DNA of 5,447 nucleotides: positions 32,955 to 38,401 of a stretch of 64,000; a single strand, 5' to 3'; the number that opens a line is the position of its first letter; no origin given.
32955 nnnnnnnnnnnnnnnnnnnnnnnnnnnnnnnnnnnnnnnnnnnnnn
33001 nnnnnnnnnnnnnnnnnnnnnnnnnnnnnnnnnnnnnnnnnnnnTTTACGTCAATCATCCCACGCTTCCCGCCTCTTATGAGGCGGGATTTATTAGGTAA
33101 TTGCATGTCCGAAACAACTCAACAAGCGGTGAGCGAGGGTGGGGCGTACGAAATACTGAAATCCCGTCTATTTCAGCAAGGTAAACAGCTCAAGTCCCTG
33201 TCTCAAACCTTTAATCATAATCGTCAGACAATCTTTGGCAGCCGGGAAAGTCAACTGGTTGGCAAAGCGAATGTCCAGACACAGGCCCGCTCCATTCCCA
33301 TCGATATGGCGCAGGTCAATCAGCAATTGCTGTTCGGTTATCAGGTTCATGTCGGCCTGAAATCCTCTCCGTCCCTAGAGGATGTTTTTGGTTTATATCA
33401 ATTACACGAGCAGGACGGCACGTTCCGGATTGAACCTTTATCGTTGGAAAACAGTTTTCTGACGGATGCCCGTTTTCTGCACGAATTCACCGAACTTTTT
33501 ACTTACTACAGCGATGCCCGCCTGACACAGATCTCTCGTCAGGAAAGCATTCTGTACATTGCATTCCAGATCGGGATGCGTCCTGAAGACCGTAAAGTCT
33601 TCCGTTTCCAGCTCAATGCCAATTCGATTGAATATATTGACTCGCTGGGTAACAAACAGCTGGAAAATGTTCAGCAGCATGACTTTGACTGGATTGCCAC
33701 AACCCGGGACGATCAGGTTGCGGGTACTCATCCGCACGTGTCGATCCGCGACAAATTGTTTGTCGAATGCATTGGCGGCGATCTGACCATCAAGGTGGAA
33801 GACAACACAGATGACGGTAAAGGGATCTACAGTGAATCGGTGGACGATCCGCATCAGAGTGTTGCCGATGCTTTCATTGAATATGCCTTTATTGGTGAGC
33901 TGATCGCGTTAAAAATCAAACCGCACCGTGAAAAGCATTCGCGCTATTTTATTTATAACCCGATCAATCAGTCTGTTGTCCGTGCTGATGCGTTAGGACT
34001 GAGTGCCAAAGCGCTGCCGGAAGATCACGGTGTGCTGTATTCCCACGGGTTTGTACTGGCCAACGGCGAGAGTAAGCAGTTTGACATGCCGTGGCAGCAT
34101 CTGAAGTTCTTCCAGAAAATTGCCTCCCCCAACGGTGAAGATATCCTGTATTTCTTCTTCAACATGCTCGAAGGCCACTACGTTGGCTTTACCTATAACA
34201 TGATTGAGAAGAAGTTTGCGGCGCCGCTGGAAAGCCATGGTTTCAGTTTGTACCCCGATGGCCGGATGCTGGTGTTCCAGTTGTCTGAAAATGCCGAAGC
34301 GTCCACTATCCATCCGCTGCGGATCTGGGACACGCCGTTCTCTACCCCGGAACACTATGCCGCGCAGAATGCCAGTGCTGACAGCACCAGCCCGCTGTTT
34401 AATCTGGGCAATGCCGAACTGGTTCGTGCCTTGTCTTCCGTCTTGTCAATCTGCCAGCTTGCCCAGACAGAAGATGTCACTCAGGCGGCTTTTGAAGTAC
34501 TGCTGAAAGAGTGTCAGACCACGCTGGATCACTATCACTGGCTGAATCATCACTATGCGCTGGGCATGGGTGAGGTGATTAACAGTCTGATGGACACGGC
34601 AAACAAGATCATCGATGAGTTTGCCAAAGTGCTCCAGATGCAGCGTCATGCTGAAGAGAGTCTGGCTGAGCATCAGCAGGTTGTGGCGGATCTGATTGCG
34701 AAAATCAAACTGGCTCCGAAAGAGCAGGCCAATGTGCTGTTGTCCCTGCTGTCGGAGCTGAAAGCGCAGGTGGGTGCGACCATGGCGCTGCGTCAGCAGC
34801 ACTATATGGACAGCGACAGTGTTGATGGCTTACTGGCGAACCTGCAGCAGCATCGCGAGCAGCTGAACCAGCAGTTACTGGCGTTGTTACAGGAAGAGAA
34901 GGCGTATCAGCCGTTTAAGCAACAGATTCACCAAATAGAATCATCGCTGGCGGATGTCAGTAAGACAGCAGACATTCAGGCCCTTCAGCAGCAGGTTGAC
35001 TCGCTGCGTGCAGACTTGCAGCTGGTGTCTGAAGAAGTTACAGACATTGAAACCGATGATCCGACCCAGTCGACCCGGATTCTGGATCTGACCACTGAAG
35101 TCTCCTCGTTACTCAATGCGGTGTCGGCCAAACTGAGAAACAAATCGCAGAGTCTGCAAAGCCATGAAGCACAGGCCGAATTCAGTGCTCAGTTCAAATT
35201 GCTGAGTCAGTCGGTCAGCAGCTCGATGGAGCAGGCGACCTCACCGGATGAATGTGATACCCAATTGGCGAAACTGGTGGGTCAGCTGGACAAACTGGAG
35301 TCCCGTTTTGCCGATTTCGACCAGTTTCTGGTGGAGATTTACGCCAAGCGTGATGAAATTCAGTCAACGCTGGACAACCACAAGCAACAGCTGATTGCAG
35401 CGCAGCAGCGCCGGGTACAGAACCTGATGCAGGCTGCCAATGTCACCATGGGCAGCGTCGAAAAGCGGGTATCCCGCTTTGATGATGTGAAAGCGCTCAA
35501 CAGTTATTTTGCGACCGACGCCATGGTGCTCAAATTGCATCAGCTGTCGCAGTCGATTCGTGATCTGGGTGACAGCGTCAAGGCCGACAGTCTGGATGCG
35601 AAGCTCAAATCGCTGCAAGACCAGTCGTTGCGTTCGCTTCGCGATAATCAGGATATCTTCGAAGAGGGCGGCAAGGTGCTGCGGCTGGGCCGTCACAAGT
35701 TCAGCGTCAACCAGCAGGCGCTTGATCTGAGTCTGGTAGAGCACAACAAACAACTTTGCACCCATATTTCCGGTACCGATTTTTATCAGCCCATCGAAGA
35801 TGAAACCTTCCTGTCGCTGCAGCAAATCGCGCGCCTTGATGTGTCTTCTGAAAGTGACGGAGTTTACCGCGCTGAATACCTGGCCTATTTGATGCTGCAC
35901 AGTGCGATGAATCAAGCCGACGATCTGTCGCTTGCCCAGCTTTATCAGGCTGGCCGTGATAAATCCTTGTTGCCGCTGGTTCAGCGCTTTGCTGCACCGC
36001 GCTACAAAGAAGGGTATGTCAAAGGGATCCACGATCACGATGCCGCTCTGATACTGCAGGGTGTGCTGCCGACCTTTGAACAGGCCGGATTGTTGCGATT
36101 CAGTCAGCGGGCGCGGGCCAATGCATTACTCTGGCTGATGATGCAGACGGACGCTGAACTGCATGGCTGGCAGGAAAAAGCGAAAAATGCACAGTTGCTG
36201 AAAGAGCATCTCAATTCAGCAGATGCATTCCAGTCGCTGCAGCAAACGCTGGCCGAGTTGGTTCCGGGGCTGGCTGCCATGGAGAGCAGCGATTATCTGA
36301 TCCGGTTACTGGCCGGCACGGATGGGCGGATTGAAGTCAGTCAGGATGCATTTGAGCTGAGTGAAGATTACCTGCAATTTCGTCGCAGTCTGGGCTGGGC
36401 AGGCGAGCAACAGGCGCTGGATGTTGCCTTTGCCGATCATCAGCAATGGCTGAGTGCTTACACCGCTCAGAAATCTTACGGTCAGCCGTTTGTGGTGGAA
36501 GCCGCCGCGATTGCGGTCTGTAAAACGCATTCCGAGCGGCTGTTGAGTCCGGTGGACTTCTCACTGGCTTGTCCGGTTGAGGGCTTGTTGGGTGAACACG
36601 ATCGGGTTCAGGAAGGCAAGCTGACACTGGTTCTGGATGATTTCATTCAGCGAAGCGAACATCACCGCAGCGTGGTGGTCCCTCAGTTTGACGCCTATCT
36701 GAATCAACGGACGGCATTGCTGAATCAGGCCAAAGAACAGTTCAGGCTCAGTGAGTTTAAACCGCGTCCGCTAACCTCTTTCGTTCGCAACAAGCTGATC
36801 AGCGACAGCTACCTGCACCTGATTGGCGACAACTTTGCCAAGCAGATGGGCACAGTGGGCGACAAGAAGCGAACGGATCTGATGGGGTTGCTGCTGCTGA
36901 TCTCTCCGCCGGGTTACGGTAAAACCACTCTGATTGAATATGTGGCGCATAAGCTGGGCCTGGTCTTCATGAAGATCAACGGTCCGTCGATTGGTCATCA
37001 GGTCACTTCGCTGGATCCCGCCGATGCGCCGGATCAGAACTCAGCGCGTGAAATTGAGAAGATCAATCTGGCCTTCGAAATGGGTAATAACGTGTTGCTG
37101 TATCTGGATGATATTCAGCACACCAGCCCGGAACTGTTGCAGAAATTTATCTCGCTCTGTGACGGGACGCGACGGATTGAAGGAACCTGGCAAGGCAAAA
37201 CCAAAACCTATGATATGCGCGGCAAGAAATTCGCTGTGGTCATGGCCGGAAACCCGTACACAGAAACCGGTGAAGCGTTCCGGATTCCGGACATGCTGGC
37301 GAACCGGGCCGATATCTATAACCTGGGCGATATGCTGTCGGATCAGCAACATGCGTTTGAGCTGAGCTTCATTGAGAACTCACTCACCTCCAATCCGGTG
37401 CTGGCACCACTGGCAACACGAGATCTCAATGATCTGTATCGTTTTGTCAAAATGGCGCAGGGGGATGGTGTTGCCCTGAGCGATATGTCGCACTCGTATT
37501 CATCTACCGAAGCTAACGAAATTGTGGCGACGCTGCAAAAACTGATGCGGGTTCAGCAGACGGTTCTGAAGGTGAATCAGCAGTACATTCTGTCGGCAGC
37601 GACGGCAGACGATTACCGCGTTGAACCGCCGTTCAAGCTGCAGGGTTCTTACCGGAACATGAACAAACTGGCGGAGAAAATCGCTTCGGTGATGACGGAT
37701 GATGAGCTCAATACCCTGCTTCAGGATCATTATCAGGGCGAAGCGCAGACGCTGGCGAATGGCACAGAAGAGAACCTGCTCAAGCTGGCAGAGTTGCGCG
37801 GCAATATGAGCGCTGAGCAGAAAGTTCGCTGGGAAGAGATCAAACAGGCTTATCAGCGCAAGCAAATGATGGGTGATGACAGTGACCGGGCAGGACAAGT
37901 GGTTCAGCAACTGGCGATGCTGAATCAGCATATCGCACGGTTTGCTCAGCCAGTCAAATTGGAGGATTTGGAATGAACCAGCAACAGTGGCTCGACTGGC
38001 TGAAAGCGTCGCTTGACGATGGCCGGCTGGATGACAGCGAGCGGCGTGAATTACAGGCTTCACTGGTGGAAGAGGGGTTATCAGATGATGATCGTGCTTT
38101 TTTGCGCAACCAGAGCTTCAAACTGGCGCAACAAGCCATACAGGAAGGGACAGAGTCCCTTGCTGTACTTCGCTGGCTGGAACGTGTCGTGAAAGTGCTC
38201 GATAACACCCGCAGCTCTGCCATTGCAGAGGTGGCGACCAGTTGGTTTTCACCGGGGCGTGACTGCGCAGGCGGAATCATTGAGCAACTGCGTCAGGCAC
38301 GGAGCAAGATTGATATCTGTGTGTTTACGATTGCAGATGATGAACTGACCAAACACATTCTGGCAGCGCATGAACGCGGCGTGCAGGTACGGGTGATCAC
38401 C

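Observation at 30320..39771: Five-gene operon coupling a flotillin/NfeD membrane scaffold to a giant AAA+ ATPase, a TerB-HKD nuclease and TelA: candidate undescribed membrane-anchored stress/defence system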

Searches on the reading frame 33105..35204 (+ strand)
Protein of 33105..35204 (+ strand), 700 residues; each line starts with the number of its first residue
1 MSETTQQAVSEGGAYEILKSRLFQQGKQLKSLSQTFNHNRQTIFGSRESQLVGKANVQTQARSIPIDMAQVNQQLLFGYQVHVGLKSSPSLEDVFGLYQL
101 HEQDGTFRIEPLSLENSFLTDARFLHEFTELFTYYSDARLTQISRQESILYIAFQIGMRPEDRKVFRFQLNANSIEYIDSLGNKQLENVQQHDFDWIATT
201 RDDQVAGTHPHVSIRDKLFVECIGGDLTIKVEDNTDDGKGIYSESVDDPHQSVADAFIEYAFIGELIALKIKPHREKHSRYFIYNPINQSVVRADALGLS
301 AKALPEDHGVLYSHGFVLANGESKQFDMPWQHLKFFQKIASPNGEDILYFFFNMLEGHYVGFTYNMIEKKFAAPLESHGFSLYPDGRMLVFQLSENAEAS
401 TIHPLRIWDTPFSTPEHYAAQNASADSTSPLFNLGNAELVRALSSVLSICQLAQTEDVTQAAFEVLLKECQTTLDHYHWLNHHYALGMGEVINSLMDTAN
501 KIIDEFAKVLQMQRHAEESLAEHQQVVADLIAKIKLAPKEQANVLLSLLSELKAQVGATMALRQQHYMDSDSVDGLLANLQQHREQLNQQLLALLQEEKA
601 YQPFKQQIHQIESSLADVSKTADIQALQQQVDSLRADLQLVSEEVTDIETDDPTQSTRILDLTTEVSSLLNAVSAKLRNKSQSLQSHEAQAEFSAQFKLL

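Call 80: predict_structure(alignment_id=A7)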
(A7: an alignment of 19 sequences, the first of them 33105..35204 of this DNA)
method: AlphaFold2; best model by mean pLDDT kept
length: 700 residues; sequences in the alignment: 19
mean_pLDDT: 86.3   pTM: 0.72
mean pLDDT of the five models: 86.3, 85.5, 84.2, 83.6, 82.2
residues with pLDDT >= 90: 293; 70-90: 356; 50-70: 48; < 50: 3
segments of 3 or more residues with pLDDT < 50: none
pLDDT, mean of each block of 10 residues (from residue 1): 61 82 95 94 86 88 86 89 68 90 89 90 93 87 90 89 92 92 82 92 82 88 86 59 87 89 94 92 89 92 94 92 84 90 92 87 94 89 91 67 89 90 74 90 94 83 90 94 93 95 88 87 92 87 85 90 83 90 88 84 87 84 85 85 72 79 88 87 72 69
secondary structure, 60 per line:
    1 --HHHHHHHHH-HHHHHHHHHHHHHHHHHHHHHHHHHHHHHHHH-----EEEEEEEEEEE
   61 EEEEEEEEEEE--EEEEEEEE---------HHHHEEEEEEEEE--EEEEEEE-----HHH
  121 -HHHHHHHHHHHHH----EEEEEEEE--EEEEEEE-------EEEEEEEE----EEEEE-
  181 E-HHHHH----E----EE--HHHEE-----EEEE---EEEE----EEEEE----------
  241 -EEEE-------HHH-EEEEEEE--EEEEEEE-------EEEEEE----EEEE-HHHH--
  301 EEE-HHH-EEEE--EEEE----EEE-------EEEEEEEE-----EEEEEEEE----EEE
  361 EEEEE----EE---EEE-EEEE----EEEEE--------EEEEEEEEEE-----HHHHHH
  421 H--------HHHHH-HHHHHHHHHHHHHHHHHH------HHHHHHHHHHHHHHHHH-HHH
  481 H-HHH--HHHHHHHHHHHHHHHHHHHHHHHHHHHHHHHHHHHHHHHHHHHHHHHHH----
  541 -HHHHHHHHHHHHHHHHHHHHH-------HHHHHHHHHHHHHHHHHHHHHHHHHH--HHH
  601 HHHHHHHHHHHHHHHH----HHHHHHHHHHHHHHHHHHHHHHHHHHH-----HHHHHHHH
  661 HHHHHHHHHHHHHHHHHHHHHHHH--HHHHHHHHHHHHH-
elements in order (helices of 4 or more, strands of 3 or more residues): H3-11 H13-44 E50-71 E74-81 H91-94 E95-103 E106-112 H122-134 E139-146 E149-155 E163-170 E175-179 H183-187 E211-214 E218-221 E226-230 E242-245 E257-263 E266-272 E280-285 E290-293 H295-298 E301-303 E309-312 E315-318 E323-325 E333-340 E346-353 E358-365 E375-377 E379-382 E387-391 E400-409 H415-421 H430-434 H436-453 H460-476 H478-481 H488-536 H542-562 H570-595 H598-616 H621-647 H653-684 H687-699

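Call 82: fold_search(model_id=the predicted structure, library=pdb)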
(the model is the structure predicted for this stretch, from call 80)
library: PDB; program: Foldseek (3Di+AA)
matches with E <= 10: 697; with E <= 0.001: 45
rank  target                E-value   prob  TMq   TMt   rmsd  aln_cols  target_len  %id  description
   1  8glv_DA               6.1e-07  1.00  0.18  0.04  32.0       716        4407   10  96-nm repeat unit of doublet microtubules from Chlamydomonas reinhardtii flagella (released 2023-05-31)
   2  8pu0_A                7.3e-06  1.00  0.18  0.12  16.2       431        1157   11  Cryo-EM structure of human Elp123 in complex with tRNA, desulpho-CoA, 5'-deoxyadenosine and methionine (released 2024-04-17)
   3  12dl_HA               1.8e-05  1.00  0.19  0.33  16.3       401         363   10  Native structure of the cytoplasmic lattice (CPL) asymmetric unit from mouse MII eggs (released 2026-04-08)
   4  8hmc_B                2.0e-05  0.99  0.15  0.10  29.0       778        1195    9  base module state 1 of Tetrahymena IFT-A (released 2023-06-14)
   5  8f5p_E                2.0e-05  0.97  0.14  0.11  25.7       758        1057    8  Structure of Leishmania tarentolae IFT-A (state 2) (released 2022-12-21)
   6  8xi3_B                2.5e-05  1.00  0.20  0.32  15.9       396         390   10  Structure of mouse SCMC-14-3-3gama complex (released 2024-10-02)
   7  8hme_E                2.5e-05  0.47  0.08  0.06  31.8      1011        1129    9  head module state 1 of Tetrahymena IFT-A (released 2023-06-14)
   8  9e78_0L               2.8e-05  0.99  0.11  0.12  27.6       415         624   11  48-nm repeat of the Leishmania tarentolae doublet microtubule (released 2025-03-12)
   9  7sse_A                3.1e-05  1.00  0.20  0.40  13.9       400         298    8  Crystal structure of the WDR domain of human DCAF1 in complex with CYCA-117-70 (released 2021-12-15)
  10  9e2g_2C               4.0e-05  0.94  0.10  0.11  28.1       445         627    9  Cryo-EM structure of 48 nm repeat of microtubule doublet from T. brucei flagellum (released 2025-03-12)
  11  4pxw_B                4.2e-05  1.00  0.20  0.41  14.9       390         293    9  Crystal structure of human DCAF1 WD40 repeats (Q1250L) (released 2014-04-16)
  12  7qpg_R                4.2e-05  0.99  0.18  0.09  21.2       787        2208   10  Human RZZ kinetochore corona complex. (released 2022-03-16)
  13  7k58_C                4.4e-05  0.84  0.11  0.03  40.9       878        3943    8  Structure of outer-arm dyneins bound to microtubule with microtubule binding state 1(MTBS-1) (released 2021-09-29)
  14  4pxw_A                6.6e-05  1.00  0.20  0.40  14.8       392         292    8  Crystal structure of human DCAF1 WD40 repeats (Q1250L) (released 2014-04-16)
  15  8f8e_B                6.9e-05  1.00  0.20  0.39  13.9       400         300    8  Crystal structure of the WDR domain of human DCAF1 in complex with OICR-8268 compound (released 2023-03-01)
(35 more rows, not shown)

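Call 101: search_protein_representatives(protein=window:33105-35204:+)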
Query: 700 residues. Proteins with E-value up to 0.001 (for the whole library): 711; up to 1e-10: 460; up to 1e-30: 212. The best 150 are listed.
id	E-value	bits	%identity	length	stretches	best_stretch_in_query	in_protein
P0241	1.4e-174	598.5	40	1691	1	6-700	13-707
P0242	1.8e-169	581.6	39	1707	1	6-700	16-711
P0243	4.4e-161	553.9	40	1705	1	6-699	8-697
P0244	6.6e-155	533.5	39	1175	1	8-699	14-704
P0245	1.4e-153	529.1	39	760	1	5-699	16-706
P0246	2.4e-151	521.7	37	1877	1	7-699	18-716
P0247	3.0e-151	521.4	40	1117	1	5-699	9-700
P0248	3.6e-150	517.8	37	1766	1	6-699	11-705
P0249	4.1e-149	514.4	38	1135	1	11-699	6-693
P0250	8.6e-149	513.3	37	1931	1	11-699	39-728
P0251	5.1e-148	510.7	36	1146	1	11-699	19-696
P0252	7.0e-146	503.7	38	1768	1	8-700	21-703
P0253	4.2e-144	497.8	36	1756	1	6-700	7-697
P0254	1.7e-141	489.2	37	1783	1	6-700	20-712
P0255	3.6e-141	488.1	37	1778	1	8-700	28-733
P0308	1.1e-108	380.8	32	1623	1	8-700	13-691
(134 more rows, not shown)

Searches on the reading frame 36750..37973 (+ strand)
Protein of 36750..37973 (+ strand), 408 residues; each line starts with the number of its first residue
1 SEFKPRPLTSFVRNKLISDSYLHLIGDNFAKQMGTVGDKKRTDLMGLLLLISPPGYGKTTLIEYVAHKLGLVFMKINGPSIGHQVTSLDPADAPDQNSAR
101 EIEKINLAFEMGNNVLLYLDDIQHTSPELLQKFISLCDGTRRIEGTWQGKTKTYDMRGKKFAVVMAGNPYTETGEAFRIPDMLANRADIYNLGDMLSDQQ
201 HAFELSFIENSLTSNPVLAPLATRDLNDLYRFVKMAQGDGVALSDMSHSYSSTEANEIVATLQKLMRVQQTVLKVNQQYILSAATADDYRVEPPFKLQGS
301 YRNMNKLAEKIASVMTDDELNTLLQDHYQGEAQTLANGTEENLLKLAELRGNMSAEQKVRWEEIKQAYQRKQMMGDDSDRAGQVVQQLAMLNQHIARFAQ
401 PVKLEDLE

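Call 77: search_solved_structures(query=window:36750-37973:+, max_evalue=1)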
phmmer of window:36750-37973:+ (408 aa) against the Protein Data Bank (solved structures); distinct sequences matched with E-value up to 1: 124 (the best 60 are shown).
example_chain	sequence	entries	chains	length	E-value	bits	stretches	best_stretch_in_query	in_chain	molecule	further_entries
5vc7_A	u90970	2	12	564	2.3e-05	26.8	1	48-83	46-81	VCP-like ATPase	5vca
5g4f_A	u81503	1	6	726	3.9e-05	26.1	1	48-83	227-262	VCP-LIKE ATPASE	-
6chs_H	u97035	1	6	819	4e-05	26.1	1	48-87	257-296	Putative cell division control protein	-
7wub_D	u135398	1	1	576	4.2e-05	26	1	48-86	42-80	Transitional endoplasmic reticulum ATPase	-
7wub_C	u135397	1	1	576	4.2e-05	26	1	48-86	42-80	Transitional endoplasmic reticulum ATPase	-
5g4g_A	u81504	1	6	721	4.3e-05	26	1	48-83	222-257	VCP-LIKE ATPASE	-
6mck_A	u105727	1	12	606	4.8e-05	25.8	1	48-86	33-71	Transitional endoplasmic reticulum ATPase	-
7rlj_A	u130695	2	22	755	8.1e-05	25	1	48-86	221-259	Transitional endoplasmic reticulum ATPase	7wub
9bji_A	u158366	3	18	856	8.3e-05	25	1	48-82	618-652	Nuclear valosin-containing protein-like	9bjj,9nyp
8yka_A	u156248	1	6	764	8.4e-05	25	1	48-86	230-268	Transitional endoplasmic reticulum ATPase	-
7y4w_A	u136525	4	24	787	9e-05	24.9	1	48-86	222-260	Transitional endoplasmic reticulum ATPase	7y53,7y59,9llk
5c18_A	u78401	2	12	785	9.3e-05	24.8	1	48-86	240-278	Transitional endoplasmic reticulum ATPase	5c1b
7lmy_A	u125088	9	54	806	9.4e-05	24.8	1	48-86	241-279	Transitional endoplasmic reticulum ATPase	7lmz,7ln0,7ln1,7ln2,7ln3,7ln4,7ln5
9yrc_A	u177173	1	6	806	9.4e-05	24.8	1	48-86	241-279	Transitional endoplasmic reticulum ATPase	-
7k57_A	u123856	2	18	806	9.5e-05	24.8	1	48-86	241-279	Transitional endoplasmic reticulum ATPase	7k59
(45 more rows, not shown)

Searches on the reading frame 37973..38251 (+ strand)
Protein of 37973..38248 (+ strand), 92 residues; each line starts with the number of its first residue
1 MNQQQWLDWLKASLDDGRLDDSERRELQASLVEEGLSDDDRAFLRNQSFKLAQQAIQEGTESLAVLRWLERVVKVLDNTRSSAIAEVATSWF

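Call 29: search_protein_families(library=pfam, max_evalue=1, proteins=[window:37973-38248:+])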
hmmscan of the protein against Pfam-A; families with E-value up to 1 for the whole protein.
seq(92 aa): 2 families
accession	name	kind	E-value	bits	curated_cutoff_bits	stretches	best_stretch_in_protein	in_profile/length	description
PF04391.17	DUF533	-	0.023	14.7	29.6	1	12-47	80-115/178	Protein of unknown function (DUF533)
PF20701.3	HetE-N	-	0.21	12.3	25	1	8-65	26-76/102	Het-E N-terminal domain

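Call 85: search_solved_structures(query=A8, max_evalue=10)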
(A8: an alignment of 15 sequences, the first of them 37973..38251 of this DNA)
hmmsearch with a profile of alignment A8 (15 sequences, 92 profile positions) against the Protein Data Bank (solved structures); distinct sequences matched with E-value up to 10: 3.
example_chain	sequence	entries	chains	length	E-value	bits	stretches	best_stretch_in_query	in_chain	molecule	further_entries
6evl_A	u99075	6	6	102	0.032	17.8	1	47-84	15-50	Prolyl 4-hydroxylase subunit alpha-2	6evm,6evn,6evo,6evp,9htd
6weo_2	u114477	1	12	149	1.6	12.4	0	38-60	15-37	Interleukin-22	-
5cwc_A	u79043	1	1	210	3.4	11.3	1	22-89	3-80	Designed helical repeat protein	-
